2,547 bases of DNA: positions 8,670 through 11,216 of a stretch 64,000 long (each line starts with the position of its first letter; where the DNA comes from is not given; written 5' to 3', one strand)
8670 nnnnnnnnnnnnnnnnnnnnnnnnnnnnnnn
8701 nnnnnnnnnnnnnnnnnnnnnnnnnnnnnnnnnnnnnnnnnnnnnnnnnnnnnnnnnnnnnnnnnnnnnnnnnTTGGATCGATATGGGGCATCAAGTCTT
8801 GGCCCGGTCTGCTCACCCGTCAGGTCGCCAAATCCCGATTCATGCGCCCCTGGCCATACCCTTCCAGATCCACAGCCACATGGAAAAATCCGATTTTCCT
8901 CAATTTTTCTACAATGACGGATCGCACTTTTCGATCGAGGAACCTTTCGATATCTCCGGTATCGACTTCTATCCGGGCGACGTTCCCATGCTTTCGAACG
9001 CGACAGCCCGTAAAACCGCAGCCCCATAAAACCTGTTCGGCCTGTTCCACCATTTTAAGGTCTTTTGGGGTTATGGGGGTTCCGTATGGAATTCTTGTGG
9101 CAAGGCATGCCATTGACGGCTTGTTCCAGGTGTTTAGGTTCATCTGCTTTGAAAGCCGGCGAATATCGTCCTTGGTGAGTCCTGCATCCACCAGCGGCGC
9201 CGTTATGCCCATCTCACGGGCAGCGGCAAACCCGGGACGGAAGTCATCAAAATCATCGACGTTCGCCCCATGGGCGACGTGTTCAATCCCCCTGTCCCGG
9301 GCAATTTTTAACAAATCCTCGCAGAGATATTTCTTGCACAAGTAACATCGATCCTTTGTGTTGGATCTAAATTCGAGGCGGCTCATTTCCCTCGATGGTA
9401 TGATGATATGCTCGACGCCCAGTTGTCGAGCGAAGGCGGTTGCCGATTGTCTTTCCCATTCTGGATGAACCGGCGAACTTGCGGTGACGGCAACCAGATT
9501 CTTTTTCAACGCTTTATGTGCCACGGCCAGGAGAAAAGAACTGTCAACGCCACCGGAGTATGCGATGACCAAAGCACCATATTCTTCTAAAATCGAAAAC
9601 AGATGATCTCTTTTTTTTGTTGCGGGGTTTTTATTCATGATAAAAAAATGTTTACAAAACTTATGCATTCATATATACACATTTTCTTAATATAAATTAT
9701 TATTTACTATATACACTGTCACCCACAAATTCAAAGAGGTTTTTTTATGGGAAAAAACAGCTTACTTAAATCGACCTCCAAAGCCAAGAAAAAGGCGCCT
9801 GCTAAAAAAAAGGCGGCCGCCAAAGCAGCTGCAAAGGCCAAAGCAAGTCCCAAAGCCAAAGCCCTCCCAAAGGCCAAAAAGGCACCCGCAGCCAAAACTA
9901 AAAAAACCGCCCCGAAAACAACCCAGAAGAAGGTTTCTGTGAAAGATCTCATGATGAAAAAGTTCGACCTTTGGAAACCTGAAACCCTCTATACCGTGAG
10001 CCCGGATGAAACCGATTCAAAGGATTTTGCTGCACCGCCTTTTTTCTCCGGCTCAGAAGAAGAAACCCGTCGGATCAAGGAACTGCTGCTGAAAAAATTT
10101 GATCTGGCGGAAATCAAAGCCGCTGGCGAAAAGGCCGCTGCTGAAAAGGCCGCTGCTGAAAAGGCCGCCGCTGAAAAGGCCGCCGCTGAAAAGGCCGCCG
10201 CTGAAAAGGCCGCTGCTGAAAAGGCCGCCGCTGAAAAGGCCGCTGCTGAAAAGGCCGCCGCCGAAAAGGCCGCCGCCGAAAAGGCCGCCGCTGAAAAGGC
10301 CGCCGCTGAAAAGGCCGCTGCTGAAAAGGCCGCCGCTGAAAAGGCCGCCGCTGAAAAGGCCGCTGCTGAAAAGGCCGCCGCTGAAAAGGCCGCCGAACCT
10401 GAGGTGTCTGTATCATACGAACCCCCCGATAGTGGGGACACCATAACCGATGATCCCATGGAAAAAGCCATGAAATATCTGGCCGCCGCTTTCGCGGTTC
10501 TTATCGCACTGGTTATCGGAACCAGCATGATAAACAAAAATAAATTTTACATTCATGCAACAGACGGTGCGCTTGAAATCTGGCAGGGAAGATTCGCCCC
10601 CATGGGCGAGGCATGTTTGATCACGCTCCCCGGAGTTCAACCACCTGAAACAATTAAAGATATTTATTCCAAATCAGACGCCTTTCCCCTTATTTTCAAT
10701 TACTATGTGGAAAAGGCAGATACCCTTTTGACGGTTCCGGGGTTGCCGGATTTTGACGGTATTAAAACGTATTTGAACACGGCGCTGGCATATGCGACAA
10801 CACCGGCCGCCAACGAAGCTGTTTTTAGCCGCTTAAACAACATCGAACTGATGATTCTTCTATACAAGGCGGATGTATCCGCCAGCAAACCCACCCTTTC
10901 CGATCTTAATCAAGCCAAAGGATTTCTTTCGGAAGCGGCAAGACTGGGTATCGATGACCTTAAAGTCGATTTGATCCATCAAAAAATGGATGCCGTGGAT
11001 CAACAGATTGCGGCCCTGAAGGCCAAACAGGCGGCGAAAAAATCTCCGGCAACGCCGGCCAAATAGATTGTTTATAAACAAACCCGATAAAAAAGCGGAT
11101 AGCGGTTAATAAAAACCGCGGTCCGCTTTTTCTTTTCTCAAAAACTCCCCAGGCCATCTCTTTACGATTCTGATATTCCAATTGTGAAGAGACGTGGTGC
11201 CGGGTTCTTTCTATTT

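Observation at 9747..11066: Membrane protein combining a histone-H1-like tail with an (EKAAA)x18 rod encoded by a near-perfect 15-bp array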

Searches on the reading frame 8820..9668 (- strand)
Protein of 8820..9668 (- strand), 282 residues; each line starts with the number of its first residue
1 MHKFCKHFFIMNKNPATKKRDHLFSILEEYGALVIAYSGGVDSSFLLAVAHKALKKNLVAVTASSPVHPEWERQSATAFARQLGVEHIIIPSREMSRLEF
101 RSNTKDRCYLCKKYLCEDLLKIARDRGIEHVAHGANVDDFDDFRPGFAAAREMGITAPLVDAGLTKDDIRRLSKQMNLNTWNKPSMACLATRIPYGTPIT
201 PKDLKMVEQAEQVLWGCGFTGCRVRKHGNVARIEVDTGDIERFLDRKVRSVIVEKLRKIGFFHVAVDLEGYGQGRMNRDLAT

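Call 48: search_protein_families(library=ncbifam, proteins=[window:8820-9668:-], max_evalue=0.00001)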
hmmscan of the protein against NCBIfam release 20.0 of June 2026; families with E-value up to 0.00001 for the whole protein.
window:8820-9668:- (282 aa): 9 families
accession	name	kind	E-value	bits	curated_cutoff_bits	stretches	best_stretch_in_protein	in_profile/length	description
TIGR00268.2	TIGR00268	equivalog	5e-95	317.7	150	1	19-277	2-259/259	ATP-dependent sacrificial sulfur transferase LarE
NF010392.0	PRK13820.1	equivalog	7.7e-08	31.7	512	1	32-178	4-161/395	argininosuccinate synthase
TIGR00552.1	nadE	equivalog_domain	3.2e-07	29.8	63.65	1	32-99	24-93/251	NAD(+) synthase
TIGR03573.1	WbuX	subfamily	1e-06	28.5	203.2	1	34-145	64-180/344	N-acetyl sugar amidotransferase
TIGR00884.1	guaA_Cterm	equivalog_domain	1.3e-06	28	338.75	1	33-125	19-114/310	glutamine-hydrolyzing GMP synthase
NF007972.0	PRK10696.1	equivalog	4e-06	26.3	272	1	24-140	35-156/295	tRNA 2-thiocytidine(32) synthetase TtcA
NF010587.0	PRK13980.1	equivalog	4.2e-06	26.1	255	0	32-97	33-99/267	NAD+ synthase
TIGR00364.1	TIGR00364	equivalog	7e-06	25.7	150.3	0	34-107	2-74/201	7-cyano-7-deazaguanine synthase QueC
NF010588.0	PRK13981.1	equivalog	9.1e-06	24.3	479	0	32-96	287-352/546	NAD+ synthase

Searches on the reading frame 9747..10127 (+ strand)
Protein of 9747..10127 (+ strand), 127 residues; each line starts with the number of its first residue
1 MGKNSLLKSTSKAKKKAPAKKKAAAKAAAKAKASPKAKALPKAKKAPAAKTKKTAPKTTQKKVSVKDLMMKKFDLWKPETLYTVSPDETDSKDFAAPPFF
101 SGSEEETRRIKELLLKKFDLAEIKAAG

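Call 5: search_protein_families(library=pfam, proteins=[window:9747-10127:+], max_evalue=1)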
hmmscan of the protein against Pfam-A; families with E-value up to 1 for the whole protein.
window:9747-10127:+ (127 aa): 2 families
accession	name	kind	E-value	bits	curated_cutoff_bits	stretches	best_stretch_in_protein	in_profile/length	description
PF20069.4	DUF6465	-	0.22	12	26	1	12-66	3-57/130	Family of unknown function (DUF6465)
PF19498.4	DUF6033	-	0.96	9.7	25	0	8-83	115-188/205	Protein of unknown function (DUF6033)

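Call 6: search_protein_families(library=ncbifam, proteins=[window:9747-10127:+], max_evalue=1)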
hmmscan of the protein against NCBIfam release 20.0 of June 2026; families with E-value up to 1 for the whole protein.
window:9747-10127:+ (127 aa): 9 families
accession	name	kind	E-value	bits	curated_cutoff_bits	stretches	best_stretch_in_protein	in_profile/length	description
NF003377.0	PRK04452.1-3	subfamily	0.013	14.5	527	1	11-63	346-398/432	acetyl-CoA decarbonylase/synthase complex subunit delta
NF040677.1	wall_bind_EntC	exception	0.03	13.1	770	1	11-59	262-308/422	cell wall-binding protein EntC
NF040676.1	wall_bind_EntB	exception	0.083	11.4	780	1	8-89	326-408/490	cell wall-binding protein EntB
NF007065.0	PRK09510.1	equivalog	0.087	11.8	213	1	11-60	175-224/387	cell envelope integrity protein TolA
TIGR03734.1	PRTRC_parB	hypoth_equivalog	0.13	10.8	278.6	1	12-72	328-385/555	PRTRC system ParB family protein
NF052435.1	BamI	equivalog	0.27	11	180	1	6-90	22-103/226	biofilm-associated metzincin protease inhibitor BamI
NF004560.0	PRK05901.1-1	equivalog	0.62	9.1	711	1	12-64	39-90/516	RNA polymerase sigma factor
NF004561.0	PRK05901.1-3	equivalog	0.64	9.1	582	1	11-67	68-124/537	RNA polymerase sigma factor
NF046104.1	PptglHdxlasePcsB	equivalog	0.91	8.6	450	0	3-63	214-273/400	peptidoglycan hydrolase PcsB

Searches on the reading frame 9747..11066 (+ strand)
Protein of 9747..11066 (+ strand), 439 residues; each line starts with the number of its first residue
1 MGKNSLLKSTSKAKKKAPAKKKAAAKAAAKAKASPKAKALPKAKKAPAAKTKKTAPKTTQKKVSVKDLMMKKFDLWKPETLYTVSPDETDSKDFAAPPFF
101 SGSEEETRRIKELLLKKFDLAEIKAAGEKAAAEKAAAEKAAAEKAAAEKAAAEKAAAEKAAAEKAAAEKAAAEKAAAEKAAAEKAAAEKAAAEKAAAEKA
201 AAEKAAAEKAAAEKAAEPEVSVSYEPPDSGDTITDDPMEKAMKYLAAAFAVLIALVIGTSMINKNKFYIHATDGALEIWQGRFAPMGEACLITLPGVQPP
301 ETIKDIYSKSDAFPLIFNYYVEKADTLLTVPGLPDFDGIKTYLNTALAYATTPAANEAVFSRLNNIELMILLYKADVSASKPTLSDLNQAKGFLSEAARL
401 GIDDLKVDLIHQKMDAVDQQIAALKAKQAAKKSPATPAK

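Call 5: search_protein_families(library=pfam, proteins=[window:9747-11063:+], max_evalue=1)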
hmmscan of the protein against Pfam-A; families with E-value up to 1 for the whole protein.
window:9747-11063:+ (439 aa): 3 families
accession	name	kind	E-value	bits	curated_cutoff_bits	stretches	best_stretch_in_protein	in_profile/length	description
PF07382.16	HC2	-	8.5e-13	49.3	40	1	124-216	53-146/194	Histone H1-like nucleoprotein HC2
PF02095.21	Extensin_1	-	3.3e-08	34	105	1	131-240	20-128/171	Extensin-like protein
PF08946.15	Osmo_CC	-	0.081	13.7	24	1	408-427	15-34/46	Osmosensory transporter coiled coil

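Call 6: search_protein_families(library=ncbifam, proteins=[window:9747-11063:+], max_evalue=1)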
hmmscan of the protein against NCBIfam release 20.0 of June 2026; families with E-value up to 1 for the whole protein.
window:9747-11063:+ (439 aa): 5 families
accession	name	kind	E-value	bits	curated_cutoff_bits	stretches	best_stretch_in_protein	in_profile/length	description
NF038053.1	hist_H1_lk_Burk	equivalog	2.4e-12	47.5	80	1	123-221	42-145/195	histone H1-like DNA-binding protein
NF038052.1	histone_lik_HC2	exception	1.1e-05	25.7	135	1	124-216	12-106/201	histone H1-like DNA-binding protein Hc2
NF046106.1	ResusProRpf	equivalog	0.00073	19.2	180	2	169-222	149-202/258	resuscitation-promoting factor Rpf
NF006360.0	PRK08581.1-2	equivalog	0.049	12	605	1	12-217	50-256/709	amidase domain-containing protein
NF046048.1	NlpC_P60_DIP1281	equivalog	0.86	8.3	517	1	128-240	230-355/587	DIP1281 family NlpC/P60 protein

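Call 15: find_related_loci(query=A1, collection=genome_contigs, flank=6000)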
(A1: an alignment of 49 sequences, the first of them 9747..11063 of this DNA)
Query A1 (439 aa) in genome_contigs; peptide patterns used: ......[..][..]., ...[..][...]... (x = any residue, [..] = any of these).
130 stretches matched a pattern; 48 encode a relative of the query (tblastn E <= 1e-3); 48 distinct loci.
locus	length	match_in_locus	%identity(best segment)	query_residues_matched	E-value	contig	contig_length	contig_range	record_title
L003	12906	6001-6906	94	63-439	3e-141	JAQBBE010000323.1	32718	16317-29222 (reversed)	MAG: Desulfobacterales bacterium isolate MAG_345_bin-03 345_bin-03_ctg-323, whole genome shotgun sequence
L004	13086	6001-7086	94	1-439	2e-140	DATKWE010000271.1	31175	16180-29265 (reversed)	MAG TPA_asm: Desulfobacterales bacterium isolate SMAG_U14154 k141_677708, whole genome shotgun sequence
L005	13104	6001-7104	62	1-428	3e-133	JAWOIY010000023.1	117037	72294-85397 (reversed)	MAG: Desulfobacterales bacterium isolate CWP6-1.bin.108 k191_797587, whole genome shotgun sequence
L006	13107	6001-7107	88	1-439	4e-132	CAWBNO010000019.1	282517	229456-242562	MAG: uncultured delta proteobacterium isolate MFD09779.bin.1.88 genome assembly, contig: contig_39420, whole genome shot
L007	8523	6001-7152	90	1-439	3e-125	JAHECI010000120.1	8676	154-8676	MAG: Desulfobacterales bacterium isolate Ww166 NODE_20534_length_8676_cov_6.246055, whole genome shotgun sequence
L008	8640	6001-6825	91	67-421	2e-118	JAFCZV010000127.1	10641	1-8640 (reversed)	MAG: Deltaproteobacteria bacterium isolate AB_1215_Bin_118 AB_1215_Bin_118_scaffold_17004, whole genome shotgun sequence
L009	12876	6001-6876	75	64-435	3e-110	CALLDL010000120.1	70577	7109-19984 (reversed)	MAG: uncultured Desulfobacterales bacterium isolate N2_Bin_METABAT__2_1 genome assembly, contig: c_000001757487, whole g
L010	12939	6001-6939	75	60-438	5e-109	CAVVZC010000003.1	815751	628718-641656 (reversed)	MAG: uncultured delta proteobacterium isolate MFD03551.bin.1.10 genome assembly, contig: contig_12437, whole genome shot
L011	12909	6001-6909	74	63-435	8e-107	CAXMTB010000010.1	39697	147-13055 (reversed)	MAG: uncultured Nitrospinaceae bacterium isolate 10C-St8-MC-01_bin.13.strict genome assembly, contig: NODE_10_length_396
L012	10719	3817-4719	75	63-428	9e-107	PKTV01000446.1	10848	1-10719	MAG: Desulfobacteraceae bacterium isolate BM005 sc_3468, whole genome shotgun sequence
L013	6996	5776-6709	74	63-435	1e-105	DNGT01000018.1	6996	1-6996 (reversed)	MAG TPA_asm: Desulfobacteraceae bacterium isolate UBA11574 contig_15739, whole genome shotgun sequence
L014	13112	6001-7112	72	63-438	2e-104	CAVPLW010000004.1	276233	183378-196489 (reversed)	MAG: uncultured delta proteobacterium isolate MFD09964.bin.3.171 genome assembly, contig: contig_16888, whole genome sho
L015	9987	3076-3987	67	63-435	1e-101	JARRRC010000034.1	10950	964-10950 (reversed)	MAG: Desulfobacterales bacterium isolate Spart_218_MAG scaffold_3238, whole genome shotgun sequence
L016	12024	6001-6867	70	62-435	4e-98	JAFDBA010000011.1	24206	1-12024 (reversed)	MAG: Deltaproteobacteria bacterium isolate AB_69_Bin_188 AB_69_Bin_188_scaffold_2430, whole genome shotgun sequence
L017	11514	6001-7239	68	63-435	2e-95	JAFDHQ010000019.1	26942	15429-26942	MAG: Deltaproteobacteria bacterium isolate Meg22_1214_Bin_280 Meg22_1214_Bin_280_scaffold_6577, whole genome shotgun seq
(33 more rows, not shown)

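Call 20: predict_structure(alignment_id=A1)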
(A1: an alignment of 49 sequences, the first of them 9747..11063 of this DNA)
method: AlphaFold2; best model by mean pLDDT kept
length: 439 residues; sequences in the alignment: 49
mean_pLDDT: 68.1   pTM: 0.38
mean pLDDT of the five models: 68.1, 64.7, 64.2, 61.4, 57.3
residues with pLDDT >= 90: 79; 70-90: 168; 50-70: 75; < 50: 117
segments of 3 or more residues with pLDDT < 50: 1-65, 67-69, 71-87, 93-97, 212-234
pLDDT, mean of each block of 10 residues (from residue 1): 37 33 29 31 33 34 46 40 41 49 60 57 69 86 91 92 92 93 92 85 68 37 38 52 75 66 69 78 60 78 78 87 83 82 89 86 88 89 89 91 87 91 86 59
secondary structure, 60 per line:
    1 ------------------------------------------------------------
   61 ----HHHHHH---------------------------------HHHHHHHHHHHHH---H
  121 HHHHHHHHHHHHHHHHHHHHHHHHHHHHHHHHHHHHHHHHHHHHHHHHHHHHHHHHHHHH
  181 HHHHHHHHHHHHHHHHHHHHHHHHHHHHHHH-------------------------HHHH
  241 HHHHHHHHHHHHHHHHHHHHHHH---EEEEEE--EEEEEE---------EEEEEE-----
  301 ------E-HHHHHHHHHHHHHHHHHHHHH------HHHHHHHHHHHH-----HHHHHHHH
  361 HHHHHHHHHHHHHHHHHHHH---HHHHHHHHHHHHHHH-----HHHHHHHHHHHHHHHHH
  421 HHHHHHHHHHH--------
elements in order: H65-70 H104-116 H120-211 H237-263 E267-272 E275-280 E290-295 H309-329 H336-347 H353-380 H384-398 H404-431

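Call 67: list_cluster_members(proteins=[window:9747-11063:+])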
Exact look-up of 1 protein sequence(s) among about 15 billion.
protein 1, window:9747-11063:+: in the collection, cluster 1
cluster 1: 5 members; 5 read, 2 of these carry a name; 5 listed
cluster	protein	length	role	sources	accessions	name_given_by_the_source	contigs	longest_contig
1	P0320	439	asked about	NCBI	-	-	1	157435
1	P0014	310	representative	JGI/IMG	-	hypothetical protein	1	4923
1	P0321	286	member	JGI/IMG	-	hypothetical protein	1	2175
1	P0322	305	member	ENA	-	-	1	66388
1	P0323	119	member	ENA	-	-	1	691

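Call 68: find_encoding_contigs(protein=window:9747-11066:+, flank=500, max_places=3)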
Protein window:9747-11066:+ (439 aa): no gene with exactly this product is on record in the collection.

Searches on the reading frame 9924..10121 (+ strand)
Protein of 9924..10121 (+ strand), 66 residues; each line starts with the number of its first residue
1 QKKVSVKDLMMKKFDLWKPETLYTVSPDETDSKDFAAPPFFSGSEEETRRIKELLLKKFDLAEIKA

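Call 47: find_homologous_proteins(query=A4, max_evalue=0.01)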
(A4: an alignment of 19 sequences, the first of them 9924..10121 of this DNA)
Query A4 (19 sequences) (66 aa, profile of the alignment): 1 proteins with E <= 0.01 among 389 candidates.
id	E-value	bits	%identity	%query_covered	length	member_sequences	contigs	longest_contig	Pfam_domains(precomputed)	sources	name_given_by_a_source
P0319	1.7e-24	103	75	83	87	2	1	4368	-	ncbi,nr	ncbi:MAG: hypothetical protein U9N83_05240, partial [Thermodesulfobacteriota bacterium]|nr:hypotheti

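Call 63: search_solved_structures(query=A4, max_evalue=10)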
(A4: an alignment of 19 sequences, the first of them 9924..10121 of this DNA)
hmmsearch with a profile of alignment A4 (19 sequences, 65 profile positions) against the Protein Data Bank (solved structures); distinct sequences matched with E-value up to 10: 0.

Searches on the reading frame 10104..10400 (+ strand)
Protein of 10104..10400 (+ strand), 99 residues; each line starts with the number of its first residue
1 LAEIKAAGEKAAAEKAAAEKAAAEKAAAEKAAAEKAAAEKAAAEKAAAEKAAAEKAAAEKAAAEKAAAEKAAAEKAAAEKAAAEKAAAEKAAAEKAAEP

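Call 65: search_solved_structures(query=window:10104-10400:+, max_evalue=1, show_alignments=3)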
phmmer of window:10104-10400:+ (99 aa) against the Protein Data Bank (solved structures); distinct sequences matched with E-value up to 1: 2.
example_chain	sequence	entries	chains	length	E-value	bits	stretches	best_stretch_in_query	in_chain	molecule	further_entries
7eeb_B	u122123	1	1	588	0.0022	21.9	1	16-88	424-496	Cation channel sperm-associated protein 2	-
9kpz_H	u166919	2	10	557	0.0035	21.3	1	10-94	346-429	Ubiquitin-like protein SMT3,Tol-Pal system protein TolA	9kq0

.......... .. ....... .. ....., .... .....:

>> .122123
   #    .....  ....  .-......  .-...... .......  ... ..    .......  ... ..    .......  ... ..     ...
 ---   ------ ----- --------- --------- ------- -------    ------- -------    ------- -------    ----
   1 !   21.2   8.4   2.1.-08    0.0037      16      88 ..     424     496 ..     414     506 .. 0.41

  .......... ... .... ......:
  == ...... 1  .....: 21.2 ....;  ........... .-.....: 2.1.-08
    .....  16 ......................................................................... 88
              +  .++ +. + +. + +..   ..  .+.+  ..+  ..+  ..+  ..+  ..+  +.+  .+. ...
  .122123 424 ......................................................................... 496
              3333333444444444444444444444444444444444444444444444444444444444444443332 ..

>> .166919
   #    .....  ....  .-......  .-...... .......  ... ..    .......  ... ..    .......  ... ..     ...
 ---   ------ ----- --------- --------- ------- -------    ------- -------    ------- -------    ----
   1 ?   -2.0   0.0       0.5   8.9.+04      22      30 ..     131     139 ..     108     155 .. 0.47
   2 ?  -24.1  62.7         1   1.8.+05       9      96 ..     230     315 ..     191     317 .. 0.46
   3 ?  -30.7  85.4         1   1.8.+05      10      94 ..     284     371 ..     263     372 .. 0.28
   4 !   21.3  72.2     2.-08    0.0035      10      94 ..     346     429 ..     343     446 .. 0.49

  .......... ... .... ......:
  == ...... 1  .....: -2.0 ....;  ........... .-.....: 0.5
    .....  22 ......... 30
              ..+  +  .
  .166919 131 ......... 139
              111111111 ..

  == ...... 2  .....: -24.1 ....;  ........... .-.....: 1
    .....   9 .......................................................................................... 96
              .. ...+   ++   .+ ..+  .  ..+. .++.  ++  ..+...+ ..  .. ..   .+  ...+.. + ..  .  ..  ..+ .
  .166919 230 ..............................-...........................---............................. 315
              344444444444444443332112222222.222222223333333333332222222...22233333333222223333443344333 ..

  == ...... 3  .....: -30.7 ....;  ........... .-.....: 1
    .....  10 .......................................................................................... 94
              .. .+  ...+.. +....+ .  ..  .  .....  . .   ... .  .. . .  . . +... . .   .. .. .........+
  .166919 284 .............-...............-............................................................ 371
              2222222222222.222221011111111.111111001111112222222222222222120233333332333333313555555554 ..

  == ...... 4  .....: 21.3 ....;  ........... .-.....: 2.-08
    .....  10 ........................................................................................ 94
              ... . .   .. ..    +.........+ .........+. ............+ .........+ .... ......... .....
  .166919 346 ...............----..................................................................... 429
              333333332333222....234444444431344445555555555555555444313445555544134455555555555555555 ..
